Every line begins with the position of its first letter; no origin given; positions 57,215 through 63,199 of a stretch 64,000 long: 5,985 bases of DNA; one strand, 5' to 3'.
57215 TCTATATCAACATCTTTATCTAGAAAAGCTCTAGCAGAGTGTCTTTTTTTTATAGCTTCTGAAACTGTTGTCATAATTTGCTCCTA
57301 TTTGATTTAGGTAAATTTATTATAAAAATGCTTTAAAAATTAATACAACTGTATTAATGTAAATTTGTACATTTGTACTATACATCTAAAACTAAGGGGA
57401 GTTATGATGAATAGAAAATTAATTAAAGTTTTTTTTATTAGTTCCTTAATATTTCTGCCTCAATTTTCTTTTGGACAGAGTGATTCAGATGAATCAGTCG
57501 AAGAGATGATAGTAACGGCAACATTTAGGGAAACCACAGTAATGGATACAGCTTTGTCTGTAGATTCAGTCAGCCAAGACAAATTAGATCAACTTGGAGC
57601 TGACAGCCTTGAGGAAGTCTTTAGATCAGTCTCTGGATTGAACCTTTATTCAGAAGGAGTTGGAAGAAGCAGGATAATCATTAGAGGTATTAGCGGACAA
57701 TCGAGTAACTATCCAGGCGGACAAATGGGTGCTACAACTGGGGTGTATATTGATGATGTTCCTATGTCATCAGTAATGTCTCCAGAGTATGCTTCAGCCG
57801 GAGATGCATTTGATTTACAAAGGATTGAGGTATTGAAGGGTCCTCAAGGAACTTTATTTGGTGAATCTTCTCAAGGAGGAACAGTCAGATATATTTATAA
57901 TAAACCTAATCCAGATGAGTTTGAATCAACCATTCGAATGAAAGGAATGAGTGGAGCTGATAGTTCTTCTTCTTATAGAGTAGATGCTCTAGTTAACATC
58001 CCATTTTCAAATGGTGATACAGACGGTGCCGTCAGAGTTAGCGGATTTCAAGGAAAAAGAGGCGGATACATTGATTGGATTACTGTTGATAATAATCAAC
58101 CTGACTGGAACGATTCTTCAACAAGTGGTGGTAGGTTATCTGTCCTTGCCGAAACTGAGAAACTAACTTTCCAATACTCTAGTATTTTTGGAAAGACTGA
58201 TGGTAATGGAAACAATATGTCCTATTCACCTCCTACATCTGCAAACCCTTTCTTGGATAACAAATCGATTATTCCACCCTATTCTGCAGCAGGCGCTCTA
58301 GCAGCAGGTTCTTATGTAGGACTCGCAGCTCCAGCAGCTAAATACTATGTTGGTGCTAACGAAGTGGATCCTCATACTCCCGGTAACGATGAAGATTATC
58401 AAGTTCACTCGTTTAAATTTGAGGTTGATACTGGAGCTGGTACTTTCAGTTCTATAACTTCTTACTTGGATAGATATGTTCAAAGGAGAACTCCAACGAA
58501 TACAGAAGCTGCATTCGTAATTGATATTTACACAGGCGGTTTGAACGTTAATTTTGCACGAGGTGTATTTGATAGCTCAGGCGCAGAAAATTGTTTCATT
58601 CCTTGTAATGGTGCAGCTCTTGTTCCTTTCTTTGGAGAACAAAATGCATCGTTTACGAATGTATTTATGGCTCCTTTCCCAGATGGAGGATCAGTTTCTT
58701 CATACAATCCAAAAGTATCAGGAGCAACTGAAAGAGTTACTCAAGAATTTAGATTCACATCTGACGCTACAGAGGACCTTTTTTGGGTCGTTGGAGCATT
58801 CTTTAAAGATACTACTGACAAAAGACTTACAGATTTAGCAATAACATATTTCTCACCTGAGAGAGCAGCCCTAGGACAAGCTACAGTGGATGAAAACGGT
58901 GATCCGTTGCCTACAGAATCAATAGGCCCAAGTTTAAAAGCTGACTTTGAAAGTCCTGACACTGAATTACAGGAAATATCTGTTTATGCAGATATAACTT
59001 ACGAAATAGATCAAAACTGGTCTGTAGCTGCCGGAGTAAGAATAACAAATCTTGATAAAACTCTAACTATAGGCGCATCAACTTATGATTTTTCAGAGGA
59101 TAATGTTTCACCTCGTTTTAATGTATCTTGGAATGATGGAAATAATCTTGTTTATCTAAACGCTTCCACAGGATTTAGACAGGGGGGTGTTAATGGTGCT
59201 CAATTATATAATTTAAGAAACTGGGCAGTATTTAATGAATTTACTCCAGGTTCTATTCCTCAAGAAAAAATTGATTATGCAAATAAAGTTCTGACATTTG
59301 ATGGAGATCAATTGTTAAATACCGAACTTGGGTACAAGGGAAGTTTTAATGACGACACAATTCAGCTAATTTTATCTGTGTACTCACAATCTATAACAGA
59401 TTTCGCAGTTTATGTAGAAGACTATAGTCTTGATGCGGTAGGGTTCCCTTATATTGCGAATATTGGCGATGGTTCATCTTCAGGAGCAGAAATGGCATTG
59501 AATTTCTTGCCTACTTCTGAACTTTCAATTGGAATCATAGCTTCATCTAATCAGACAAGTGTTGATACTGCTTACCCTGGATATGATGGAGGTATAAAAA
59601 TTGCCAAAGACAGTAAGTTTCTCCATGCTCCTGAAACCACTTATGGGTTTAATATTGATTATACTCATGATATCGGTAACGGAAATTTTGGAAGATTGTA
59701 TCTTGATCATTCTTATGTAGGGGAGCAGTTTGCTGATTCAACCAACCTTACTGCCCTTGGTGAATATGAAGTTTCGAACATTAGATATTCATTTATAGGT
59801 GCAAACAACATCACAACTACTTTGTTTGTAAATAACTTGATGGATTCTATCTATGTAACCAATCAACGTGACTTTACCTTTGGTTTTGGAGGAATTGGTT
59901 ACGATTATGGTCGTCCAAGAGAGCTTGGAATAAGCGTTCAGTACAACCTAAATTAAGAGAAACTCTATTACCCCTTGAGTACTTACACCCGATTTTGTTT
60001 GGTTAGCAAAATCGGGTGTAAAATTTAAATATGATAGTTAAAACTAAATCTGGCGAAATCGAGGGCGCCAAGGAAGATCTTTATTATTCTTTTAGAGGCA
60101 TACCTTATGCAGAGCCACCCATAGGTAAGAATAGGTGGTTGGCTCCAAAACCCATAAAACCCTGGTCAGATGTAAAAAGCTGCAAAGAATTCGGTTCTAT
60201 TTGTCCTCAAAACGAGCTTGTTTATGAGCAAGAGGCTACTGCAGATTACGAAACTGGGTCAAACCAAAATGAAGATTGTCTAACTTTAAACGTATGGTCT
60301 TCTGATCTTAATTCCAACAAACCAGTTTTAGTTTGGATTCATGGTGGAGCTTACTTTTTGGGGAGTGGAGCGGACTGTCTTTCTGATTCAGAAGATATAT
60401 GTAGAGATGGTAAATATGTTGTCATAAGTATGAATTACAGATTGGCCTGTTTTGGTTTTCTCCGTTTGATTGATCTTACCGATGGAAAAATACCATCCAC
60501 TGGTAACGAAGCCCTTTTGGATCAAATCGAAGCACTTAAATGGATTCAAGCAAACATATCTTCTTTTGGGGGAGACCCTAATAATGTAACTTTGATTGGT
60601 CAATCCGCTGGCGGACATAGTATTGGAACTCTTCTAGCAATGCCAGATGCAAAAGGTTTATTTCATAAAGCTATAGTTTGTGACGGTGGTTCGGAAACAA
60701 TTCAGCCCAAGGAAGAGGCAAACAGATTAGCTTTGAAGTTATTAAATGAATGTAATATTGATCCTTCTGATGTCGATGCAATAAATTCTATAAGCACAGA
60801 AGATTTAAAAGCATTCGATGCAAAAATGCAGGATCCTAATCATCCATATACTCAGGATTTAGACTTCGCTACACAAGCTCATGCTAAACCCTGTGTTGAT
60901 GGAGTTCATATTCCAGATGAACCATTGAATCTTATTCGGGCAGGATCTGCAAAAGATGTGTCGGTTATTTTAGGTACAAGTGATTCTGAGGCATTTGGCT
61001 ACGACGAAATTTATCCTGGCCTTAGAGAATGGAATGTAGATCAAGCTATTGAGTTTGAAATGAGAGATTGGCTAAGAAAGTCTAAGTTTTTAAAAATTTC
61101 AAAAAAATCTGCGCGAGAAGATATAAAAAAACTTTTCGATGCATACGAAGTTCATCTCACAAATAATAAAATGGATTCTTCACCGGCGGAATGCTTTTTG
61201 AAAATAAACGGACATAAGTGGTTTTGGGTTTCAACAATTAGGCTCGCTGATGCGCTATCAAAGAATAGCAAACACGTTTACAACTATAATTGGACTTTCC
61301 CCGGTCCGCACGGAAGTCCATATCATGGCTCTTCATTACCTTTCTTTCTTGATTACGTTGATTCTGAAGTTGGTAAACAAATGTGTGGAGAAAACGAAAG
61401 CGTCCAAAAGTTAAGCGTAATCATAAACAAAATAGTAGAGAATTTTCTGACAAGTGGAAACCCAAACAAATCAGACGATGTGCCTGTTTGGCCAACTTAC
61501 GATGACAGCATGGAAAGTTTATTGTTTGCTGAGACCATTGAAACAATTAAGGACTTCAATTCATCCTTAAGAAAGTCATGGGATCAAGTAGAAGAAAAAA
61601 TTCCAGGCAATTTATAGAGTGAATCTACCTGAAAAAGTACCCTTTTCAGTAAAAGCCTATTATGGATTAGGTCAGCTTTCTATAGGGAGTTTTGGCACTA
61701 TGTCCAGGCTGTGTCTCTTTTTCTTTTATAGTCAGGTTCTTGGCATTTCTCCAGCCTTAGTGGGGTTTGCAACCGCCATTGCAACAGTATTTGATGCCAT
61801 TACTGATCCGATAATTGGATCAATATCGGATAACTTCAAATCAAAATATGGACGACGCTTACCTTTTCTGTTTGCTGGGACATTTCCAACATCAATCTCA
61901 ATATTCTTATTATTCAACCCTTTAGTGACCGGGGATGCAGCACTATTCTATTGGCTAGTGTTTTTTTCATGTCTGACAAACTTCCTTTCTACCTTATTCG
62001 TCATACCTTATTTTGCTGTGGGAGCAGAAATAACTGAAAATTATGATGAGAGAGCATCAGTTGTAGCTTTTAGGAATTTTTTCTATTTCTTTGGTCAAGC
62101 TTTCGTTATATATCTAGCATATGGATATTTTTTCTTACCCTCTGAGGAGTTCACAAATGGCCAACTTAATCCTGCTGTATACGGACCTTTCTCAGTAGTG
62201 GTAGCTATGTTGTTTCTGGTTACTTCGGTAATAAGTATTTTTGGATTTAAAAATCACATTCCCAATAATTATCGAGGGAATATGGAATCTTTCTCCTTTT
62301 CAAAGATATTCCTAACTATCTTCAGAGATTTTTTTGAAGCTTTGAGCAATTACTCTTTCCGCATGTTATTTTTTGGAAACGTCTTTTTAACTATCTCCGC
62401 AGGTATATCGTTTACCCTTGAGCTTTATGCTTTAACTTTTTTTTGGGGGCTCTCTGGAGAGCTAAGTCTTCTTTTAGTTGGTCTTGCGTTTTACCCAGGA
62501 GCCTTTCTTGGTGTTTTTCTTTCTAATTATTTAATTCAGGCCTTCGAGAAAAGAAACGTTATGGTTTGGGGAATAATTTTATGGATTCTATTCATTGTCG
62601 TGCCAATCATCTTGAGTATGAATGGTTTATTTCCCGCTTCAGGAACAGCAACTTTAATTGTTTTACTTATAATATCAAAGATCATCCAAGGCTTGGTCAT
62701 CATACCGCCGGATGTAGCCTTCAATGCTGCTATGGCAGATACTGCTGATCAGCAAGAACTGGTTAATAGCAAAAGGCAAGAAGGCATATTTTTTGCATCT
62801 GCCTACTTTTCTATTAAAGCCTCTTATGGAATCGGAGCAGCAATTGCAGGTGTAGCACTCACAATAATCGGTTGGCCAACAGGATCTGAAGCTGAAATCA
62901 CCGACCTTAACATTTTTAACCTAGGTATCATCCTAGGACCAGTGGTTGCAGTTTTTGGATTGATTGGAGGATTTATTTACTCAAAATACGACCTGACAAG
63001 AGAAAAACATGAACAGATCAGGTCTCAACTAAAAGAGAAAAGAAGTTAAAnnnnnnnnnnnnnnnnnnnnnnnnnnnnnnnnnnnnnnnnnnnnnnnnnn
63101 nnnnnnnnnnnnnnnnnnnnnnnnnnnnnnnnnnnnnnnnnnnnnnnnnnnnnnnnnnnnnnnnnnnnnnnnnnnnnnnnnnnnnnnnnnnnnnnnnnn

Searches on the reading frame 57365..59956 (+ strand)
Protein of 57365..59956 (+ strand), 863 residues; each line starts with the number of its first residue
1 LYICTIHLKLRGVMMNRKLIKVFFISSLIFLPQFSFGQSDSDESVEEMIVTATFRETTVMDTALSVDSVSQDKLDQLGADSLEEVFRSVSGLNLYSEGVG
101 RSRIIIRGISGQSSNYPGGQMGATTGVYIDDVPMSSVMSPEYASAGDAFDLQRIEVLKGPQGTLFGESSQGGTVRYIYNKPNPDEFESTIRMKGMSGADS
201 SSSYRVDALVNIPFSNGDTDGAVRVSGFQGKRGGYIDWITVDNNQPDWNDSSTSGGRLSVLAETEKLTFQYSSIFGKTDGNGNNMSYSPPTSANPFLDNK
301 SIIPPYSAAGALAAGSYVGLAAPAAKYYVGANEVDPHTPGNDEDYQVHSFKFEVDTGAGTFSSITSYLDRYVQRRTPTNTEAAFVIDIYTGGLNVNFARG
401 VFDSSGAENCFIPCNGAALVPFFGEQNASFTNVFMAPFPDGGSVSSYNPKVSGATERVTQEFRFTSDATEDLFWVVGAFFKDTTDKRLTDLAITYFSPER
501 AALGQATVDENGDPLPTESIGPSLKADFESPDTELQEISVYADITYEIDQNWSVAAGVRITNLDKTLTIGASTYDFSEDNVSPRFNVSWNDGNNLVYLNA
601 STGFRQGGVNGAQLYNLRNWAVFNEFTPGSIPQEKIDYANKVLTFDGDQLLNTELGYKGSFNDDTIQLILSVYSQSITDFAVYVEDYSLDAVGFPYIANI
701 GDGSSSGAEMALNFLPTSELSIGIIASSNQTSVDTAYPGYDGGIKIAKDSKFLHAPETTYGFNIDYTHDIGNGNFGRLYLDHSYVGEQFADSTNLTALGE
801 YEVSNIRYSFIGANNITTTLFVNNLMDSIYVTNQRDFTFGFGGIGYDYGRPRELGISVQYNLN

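Call 9: search_protein_families(library=pfam, proteins=[window:57365-59956:+], max_evalue=0.001)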
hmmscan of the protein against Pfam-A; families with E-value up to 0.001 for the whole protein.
window:57365-59956:+ (863 aa): 2 families
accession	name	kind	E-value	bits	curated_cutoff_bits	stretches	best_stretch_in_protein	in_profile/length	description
PF00593.30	TonB_dep_Rec_b-barrel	-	2.6e-18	67.5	27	1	458-825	115-436/436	TonB dependent receptor-like, beta-barrel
PF07715.20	Plug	-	1.3e-17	64.6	23.9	1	59-173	2-107/107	TonB-dependent Receptor Plug Domain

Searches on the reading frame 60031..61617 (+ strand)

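Call 9: search_protein_families(library=pfam, proteins=[window:60031-61617:+], max_evalue=0.001)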
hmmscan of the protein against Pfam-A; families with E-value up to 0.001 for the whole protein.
window:60031-61617:+ (528 aa): 3 families
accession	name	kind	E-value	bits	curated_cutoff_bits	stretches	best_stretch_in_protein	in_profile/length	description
PF00135.34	COesterase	-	9.2e-97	325.5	27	1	2-498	4-494/515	Carboxylesterase family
PF20434.5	BD-FAE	-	4.1e-12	46.5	26.8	1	94-206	10-110/215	BD-FAE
PF07859.19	Abhydrolase_3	-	1.4e-11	45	25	1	161-203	48-90/210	alpha/beta hydrolase fold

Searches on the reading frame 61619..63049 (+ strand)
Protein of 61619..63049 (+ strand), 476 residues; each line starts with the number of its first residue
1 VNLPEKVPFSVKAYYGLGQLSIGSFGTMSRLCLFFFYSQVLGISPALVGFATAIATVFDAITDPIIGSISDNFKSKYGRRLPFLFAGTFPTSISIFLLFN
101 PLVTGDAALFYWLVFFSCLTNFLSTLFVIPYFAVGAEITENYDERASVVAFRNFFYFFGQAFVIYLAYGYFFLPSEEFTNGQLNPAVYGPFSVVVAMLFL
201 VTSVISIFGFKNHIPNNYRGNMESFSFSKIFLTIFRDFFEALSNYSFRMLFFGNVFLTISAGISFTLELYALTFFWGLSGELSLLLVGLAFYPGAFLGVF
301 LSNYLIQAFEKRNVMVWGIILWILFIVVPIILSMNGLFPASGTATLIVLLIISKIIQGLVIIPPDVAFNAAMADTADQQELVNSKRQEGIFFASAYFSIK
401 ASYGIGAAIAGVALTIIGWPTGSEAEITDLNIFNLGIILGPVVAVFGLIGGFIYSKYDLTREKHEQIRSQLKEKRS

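Call 9: search_protein_families(library=pfam, proteins=[window:61619-63049:+], max_evalue=0.001)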
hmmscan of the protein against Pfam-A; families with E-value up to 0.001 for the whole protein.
window:61619-63049:+ (476 aa): 2 families
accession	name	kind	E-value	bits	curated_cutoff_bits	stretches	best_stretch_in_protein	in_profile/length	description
PF13347.12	MFS_2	-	1.9e-62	211.6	27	1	15-461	2-427/427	MFS/sugar transport protein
PF07690.21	MFS_1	-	2e-12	47.1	33.4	1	34-376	16-323/347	Major Facilitator Superfamily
